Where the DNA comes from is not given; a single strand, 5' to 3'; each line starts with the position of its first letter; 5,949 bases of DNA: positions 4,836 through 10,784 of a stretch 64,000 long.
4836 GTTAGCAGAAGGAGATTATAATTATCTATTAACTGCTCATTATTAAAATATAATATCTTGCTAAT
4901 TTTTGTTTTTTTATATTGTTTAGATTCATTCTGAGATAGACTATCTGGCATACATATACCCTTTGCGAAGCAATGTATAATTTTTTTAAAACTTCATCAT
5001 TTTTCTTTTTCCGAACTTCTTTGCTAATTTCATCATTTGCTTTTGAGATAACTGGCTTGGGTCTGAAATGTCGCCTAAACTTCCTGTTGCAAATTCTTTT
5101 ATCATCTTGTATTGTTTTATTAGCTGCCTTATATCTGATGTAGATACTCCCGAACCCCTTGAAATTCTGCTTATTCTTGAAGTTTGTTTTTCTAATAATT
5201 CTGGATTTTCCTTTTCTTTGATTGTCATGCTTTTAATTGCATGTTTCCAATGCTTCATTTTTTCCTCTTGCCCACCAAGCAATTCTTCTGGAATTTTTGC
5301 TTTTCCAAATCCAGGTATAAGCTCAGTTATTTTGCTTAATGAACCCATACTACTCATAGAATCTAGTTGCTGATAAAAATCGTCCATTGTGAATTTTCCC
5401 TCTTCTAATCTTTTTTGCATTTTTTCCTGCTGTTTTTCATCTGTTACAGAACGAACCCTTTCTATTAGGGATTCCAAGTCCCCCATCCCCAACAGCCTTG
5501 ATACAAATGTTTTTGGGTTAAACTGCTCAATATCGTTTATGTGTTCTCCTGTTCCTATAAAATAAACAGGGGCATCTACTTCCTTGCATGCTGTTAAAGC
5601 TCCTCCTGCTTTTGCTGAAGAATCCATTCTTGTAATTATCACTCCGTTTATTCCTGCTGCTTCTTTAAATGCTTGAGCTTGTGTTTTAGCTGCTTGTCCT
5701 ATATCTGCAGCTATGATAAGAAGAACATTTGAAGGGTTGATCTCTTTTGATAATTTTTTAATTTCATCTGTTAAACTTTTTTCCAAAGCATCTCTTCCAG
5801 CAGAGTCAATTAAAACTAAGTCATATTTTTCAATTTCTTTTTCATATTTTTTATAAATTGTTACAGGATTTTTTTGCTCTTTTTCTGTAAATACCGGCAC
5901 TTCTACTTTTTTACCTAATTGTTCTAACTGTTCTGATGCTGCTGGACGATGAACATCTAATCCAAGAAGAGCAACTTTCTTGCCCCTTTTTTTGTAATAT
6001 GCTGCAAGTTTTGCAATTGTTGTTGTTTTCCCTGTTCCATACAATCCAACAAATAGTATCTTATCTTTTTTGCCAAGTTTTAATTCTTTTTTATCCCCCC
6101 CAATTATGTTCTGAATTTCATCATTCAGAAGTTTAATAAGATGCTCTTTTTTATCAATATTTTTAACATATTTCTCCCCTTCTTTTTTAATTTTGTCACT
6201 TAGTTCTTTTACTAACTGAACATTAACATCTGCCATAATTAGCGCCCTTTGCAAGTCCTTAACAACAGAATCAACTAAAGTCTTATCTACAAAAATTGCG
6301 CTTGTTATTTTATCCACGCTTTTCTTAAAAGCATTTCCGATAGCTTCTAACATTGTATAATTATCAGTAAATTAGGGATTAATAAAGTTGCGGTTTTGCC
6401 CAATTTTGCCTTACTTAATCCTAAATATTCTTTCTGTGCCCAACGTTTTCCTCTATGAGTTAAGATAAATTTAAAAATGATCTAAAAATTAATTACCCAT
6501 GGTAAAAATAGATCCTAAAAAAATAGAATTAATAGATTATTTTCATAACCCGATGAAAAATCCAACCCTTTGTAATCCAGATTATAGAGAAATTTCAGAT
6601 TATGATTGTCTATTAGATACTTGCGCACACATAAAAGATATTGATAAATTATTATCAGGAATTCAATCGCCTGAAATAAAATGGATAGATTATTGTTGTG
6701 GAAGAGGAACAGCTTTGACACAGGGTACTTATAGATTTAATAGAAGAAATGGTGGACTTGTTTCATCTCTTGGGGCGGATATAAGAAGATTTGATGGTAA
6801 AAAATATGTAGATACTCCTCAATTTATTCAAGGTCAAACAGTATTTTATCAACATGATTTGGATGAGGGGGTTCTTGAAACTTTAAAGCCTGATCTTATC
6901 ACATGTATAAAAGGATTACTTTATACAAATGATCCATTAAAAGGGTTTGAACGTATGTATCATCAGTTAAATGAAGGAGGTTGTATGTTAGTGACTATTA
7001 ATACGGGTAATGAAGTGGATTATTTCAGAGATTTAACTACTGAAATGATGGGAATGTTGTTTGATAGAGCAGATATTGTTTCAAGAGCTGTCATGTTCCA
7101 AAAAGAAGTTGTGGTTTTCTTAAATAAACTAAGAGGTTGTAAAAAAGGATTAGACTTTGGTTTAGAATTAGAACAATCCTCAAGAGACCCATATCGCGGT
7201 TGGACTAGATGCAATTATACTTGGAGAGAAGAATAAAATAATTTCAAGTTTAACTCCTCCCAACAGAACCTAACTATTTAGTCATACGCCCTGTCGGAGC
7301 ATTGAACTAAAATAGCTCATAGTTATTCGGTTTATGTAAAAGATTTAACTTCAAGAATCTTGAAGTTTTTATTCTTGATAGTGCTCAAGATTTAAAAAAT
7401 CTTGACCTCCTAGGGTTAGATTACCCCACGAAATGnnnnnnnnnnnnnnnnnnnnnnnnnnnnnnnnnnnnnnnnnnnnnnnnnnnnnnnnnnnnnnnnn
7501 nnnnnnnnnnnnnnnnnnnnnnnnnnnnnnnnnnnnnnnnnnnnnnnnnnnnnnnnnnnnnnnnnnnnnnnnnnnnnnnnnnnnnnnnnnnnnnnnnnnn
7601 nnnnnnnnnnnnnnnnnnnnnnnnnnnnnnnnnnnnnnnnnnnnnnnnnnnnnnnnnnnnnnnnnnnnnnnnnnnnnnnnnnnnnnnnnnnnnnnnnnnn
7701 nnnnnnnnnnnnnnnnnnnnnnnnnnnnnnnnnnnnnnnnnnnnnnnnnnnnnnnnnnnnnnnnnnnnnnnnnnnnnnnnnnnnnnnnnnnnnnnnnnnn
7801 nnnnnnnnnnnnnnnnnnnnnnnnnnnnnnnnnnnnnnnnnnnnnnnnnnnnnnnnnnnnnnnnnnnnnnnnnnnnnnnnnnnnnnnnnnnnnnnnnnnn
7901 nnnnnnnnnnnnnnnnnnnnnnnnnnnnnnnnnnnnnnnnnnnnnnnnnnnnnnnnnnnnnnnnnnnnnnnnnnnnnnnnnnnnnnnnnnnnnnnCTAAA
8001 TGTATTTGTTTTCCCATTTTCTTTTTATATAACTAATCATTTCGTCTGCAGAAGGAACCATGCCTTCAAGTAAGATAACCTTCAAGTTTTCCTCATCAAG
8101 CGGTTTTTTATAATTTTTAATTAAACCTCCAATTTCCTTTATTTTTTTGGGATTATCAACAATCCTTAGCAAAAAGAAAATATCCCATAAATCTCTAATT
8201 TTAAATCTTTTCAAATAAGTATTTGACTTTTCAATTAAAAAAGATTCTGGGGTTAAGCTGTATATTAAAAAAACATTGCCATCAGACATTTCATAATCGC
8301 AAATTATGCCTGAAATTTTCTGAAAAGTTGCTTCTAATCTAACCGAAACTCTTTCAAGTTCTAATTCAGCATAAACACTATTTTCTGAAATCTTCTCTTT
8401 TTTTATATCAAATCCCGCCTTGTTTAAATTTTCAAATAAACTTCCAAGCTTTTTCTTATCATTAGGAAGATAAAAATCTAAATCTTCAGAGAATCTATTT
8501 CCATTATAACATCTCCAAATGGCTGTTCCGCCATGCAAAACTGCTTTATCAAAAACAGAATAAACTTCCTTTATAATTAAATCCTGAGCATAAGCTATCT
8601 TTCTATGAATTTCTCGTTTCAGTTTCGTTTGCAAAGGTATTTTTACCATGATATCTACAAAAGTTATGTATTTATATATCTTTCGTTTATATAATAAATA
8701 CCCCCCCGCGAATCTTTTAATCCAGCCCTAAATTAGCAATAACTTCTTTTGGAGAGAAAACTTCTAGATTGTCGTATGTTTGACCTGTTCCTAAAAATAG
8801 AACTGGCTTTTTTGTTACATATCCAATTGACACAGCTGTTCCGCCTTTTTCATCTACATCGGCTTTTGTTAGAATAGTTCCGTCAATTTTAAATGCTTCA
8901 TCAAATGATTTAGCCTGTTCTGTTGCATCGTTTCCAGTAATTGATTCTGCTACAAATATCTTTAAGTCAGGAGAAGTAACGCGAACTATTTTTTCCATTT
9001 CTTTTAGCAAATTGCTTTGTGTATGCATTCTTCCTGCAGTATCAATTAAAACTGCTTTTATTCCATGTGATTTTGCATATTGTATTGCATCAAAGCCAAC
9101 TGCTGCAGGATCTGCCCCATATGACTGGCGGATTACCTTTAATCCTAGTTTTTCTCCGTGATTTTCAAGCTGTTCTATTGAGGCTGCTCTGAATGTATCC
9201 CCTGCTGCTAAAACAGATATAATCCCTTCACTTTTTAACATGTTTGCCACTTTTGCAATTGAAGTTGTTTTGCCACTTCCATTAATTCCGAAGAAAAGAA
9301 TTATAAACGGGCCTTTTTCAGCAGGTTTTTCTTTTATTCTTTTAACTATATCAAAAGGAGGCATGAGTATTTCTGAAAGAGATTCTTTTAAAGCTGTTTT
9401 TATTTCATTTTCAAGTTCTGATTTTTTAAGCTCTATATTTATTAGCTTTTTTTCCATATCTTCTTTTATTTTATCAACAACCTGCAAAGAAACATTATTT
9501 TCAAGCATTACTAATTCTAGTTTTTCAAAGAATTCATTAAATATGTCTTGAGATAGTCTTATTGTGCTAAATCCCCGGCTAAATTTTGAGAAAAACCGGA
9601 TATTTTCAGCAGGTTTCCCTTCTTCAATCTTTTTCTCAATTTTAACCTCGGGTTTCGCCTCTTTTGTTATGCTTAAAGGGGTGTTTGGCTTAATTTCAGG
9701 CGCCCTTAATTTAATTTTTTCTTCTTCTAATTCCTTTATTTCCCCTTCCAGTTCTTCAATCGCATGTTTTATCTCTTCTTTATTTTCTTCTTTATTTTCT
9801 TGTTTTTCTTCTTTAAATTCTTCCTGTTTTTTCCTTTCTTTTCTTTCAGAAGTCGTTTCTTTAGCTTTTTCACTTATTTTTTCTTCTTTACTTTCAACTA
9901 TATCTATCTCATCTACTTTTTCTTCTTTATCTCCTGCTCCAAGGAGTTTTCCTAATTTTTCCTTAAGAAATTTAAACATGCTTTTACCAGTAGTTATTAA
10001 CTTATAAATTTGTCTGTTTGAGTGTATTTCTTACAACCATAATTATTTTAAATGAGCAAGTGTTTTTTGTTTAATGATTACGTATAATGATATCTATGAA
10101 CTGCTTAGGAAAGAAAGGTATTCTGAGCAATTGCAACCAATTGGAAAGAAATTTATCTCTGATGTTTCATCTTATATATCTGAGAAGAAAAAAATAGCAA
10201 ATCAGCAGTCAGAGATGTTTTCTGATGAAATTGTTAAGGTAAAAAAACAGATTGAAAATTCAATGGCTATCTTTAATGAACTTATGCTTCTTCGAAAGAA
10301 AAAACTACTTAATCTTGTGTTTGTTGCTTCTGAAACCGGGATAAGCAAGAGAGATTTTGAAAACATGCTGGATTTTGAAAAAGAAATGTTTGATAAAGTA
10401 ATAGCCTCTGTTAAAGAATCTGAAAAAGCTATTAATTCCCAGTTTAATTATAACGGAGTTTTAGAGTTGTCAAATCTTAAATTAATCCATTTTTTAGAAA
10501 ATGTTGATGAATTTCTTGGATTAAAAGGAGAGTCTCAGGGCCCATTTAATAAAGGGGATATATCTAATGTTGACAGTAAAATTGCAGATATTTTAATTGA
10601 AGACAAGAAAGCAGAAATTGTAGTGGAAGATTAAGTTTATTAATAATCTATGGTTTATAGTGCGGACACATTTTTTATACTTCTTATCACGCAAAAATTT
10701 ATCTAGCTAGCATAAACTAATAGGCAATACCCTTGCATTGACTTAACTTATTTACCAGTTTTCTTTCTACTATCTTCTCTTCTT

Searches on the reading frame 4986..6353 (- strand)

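Call 58: search_protein_families(library=pfam, proteins=[window:4986-6353:-], max_evalue=0.0001)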
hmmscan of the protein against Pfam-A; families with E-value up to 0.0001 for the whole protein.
window:4986-6353:- (455 aa): 6 families
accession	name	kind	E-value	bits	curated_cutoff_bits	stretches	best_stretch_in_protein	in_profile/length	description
PF00448.28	SRP54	-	1.9e-66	223.9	22.7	1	98-289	3-196/196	SRP54-type protein, GTPase domain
PF02978.25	SRP_SPB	-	2e-27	95.8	27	1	320-420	1-89/91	Signal peptide binding domain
PF02881.24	SRP54_N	-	1.1e-11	45.2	22.4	1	6-80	2-75/75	SRP54-type protein, helical bundle domain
PF01656.29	CbiA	-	1.3e-08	35.3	25.4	1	106-250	9-90/125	CobQ/CobB/MinD/ParA nucleotide binding domain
PF13604.12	AAA_30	-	2.4e-06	27.9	27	0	100-219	22-126/191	AAA domain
PF00025.27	Arf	-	6.9e-05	22.8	22.3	0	92-235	9-142/174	ADP-ribosylation factor family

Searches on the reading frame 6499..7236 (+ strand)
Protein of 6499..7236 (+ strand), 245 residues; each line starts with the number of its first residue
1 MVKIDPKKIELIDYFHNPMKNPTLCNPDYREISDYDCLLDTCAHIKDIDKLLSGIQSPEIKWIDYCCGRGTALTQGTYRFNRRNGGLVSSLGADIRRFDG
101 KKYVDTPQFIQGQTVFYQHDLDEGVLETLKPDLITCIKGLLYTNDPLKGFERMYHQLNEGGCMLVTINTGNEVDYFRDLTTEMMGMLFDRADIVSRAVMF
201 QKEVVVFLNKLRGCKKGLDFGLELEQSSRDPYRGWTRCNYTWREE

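Call 58: search_protein_families(library=pfam, proteins=[window:6499-7236:+], max_evalue=0.0001)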
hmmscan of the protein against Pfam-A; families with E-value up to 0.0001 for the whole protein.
window:6499-7236:+ (245 aa): 1 family
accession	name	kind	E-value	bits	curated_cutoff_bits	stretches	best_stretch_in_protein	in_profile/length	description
PF13489.12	Methyltransf_23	-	1.1e-05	25.6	27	1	51-167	15-118/164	Methyltransferase domain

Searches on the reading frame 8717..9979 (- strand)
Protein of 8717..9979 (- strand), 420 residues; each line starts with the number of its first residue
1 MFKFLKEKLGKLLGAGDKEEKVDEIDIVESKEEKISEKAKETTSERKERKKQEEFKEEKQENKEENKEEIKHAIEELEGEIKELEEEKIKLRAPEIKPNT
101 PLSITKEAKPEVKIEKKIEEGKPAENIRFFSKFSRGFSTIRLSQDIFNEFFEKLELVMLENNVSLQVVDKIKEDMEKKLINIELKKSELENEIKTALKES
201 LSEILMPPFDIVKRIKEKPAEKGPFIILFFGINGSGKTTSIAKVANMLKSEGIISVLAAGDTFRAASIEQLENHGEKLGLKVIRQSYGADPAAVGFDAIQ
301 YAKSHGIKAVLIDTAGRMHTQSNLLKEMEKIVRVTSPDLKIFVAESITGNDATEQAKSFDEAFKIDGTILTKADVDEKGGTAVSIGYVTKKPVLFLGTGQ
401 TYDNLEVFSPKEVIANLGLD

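Call 58: search_protein_families(library=pfam, proteins=[window:8717-9979:-], max_evalue=0.0001)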
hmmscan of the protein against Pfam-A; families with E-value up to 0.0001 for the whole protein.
window:8717-9979:- (420 aa): 3 families
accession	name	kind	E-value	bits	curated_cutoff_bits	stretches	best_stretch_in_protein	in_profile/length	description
PF00448.28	SRP54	-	4.5e-67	225.9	22.7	1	224-417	1-194/196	SRP54-type protein, GTPase domain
PF13207.12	AAA_17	-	3.8e-06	27.7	27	1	230-343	1-108/136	AAA domain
PF02881.24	SRP54_N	-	4.5e-05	24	22.4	1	131-201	3-75/75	SRP54-type protein, helical bundle domain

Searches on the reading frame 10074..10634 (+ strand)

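Call 58: search_protein_families(library=pfam, proteins=[window:10074-10634:+], max_evalue=0.0001)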
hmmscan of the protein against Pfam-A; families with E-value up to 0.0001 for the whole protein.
window:10074-10634:+ (186 aa): 1 family
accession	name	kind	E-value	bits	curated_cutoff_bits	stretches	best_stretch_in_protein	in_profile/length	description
PF22090.1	Gins51_C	-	1.1e-07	32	27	1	137-182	2-47/48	Gins51, C-terminal domain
